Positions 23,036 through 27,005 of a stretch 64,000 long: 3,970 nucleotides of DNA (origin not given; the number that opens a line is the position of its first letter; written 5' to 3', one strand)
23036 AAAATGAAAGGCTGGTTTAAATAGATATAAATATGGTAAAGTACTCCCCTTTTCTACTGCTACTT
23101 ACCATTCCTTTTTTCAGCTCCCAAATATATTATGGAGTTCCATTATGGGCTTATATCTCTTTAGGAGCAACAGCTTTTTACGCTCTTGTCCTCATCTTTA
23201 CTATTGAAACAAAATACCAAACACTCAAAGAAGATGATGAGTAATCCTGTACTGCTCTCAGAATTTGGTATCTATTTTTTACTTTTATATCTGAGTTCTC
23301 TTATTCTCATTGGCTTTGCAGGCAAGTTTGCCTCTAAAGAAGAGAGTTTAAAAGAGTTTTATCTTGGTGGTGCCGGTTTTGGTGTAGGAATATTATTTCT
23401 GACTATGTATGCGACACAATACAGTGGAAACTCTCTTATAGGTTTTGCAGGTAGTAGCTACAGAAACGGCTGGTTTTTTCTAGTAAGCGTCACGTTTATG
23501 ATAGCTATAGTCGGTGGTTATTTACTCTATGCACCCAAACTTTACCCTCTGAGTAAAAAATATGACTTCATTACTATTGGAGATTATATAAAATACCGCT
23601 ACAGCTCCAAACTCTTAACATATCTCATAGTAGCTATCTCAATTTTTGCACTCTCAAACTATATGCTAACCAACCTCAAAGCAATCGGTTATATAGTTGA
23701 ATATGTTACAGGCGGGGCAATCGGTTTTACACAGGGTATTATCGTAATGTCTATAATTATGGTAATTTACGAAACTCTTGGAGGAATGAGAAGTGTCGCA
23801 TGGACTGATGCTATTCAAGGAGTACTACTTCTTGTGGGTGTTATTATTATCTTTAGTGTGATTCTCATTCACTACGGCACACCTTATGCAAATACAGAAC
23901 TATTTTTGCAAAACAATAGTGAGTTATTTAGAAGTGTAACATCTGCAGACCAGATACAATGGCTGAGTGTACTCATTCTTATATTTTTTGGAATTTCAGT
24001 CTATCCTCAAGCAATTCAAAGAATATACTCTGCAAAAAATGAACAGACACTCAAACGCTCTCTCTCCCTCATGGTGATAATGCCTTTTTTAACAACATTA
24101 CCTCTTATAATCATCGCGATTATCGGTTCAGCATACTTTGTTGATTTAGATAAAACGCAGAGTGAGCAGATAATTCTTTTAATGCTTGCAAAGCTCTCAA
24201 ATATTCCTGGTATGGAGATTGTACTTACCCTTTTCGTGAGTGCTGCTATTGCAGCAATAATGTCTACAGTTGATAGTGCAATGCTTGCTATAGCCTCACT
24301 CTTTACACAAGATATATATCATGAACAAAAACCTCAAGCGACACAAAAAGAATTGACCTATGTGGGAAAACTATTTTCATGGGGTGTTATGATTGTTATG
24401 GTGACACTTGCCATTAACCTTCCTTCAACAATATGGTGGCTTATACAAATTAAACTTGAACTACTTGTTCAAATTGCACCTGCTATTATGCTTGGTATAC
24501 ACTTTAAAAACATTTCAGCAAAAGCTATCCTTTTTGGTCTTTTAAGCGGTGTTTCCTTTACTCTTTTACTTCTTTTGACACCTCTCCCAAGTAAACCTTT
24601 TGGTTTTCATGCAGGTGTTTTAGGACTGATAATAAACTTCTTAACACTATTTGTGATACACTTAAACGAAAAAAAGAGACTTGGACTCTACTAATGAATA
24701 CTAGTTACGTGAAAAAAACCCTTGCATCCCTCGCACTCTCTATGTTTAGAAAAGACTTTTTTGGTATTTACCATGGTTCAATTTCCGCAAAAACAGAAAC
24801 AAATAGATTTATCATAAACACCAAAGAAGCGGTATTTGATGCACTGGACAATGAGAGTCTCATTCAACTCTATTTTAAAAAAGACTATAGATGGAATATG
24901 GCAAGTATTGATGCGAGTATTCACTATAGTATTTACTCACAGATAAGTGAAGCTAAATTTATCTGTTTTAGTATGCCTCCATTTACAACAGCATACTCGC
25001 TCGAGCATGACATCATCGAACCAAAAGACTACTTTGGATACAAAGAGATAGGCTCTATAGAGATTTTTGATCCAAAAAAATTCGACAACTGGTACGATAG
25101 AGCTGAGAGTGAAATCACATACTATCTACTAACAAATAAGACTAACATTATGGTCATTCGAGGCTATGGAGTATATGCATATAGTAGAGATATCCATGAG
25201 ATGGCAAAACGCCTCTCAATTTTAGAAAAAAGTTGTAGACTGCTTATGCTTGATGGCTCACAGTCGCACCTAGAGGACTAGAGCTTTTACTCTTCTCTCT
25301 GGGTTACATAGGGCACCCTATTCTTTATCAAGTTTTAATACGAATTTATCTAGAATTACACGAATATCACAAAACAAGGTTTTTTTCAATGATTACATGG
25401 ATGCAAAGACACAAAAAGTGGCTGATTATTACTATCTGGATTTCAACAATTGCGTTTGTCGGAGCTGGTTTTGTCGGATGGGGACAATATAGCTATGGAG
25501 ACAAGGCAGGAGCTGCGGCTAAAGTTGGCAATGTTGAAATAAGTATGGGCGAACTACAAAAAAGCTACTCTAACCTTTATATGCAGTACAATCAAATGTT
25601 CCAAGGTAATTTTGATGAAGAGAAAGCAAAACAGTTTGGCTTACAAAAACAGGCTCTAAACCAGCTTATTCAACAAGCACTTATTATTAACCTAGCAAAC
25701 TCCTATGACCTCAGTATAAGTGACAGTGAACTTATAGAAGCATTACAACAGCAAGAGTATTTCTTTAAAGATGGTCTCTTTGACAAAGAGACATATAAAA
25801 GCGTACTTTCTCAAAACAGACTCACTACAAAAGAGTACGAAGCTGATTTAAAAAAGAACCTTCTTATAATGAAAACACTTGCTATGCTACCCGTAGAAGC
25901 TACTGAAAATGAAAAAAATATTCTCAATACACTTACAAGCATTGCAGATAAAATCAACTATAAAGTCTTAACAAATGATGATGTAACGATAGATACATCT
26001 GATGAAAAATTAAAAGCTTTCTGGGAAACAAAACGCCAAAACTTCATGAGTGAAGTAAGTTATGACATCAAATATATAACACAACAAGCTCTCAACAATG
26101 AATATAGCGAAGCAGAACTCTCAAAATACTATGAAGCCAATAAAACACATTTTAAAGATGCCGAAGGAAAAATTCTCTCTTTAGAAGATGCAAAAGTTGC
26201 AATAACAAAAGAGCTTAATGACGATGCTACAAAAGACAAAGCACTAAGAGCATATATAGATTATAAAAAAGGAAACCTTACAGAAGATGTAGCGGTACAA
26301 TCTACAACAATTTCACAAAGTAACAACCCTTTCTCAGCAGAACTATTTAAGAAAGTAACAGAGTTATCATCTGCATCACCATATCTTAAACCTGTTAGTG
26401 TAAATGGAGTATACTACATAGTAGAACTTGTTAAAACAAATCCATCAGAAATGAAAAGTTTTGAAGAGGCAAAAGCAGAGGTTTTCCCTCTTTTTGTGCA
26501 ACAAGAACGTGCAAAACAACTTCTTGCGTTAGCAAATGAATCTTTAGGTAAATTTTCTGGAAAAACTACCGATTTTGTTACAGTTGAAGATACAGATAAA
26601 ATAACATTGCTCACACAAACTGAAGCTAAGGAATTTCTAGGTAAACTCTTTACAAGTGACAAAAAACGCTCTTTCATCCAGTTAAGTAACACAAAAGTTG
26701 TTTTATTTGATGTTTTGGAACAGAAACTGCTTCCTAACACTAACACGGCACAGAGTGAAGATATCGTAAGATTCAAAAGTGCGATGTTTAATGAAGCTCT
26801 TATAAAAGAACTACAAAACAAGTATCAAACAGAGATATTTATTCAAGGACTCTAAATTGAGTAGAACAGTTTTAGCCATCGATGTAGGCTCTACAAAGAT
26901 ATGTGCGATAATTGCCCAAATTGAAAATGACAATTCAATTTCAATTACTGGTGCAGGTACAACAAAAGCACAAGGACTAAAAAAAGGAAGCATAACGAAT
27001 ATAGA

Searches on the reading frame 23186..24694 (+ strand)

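Call 45: search_protein_families(library=ncbifam, proteins=[window:23186-24694:+], max_evalue=1e-20)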
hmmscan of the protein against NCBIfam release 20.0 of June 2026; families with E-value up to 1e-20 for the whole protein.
window:23186-24694:+ (502 aa): 6 families
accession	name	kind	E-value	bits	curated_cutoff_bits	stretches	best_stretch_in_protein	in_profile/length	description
TIGR02119.1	panF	equivalog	5.1e-45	154.4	328.05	1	32-496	7-469/471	sodium/pantothenate symporter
TIGR00813.1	sss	superfamily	8.6e-43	146.9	184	1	58-455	1-411/411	sodium/solute symporter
TIGR02121.1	Na_Pro_sym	equivalog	5.2e-36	124.4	515.5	1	31-497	6-471/488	sodium/proline symporter PutP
TIGR03648.1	Na_symport_lg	subfamily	1.4e-28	99.7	320.75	0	31-306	4-290/547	VC_2705 family sodium/solute symporter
NF046076.1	monocarbox_MctP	equivalog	5.4e-26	91.3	625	1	36-464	9-439/481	monocarboxylate uptake permease MctP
NF007790.0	PRK10484.1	equivalog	3e-25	89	401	1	39-466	16-455/527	solute:sodium symporter family transporter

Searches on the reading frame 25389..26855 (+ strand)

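Call 45: search_protein_families(library=ncbifam, proteins=[window:25389-26855:+], max_evalue=1e-20)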
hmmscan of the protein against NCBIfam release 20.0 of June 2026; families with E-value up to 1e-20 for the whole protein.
window:25389-26855:+ (488 aa): 1 family
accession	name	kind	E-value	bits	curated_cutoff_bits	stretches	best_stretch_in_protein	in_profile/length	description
NF008054.0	PRK10788.1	equivalog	2.2e-23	82.8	493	1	18-375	20-382/626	peptidylprolyl isomerase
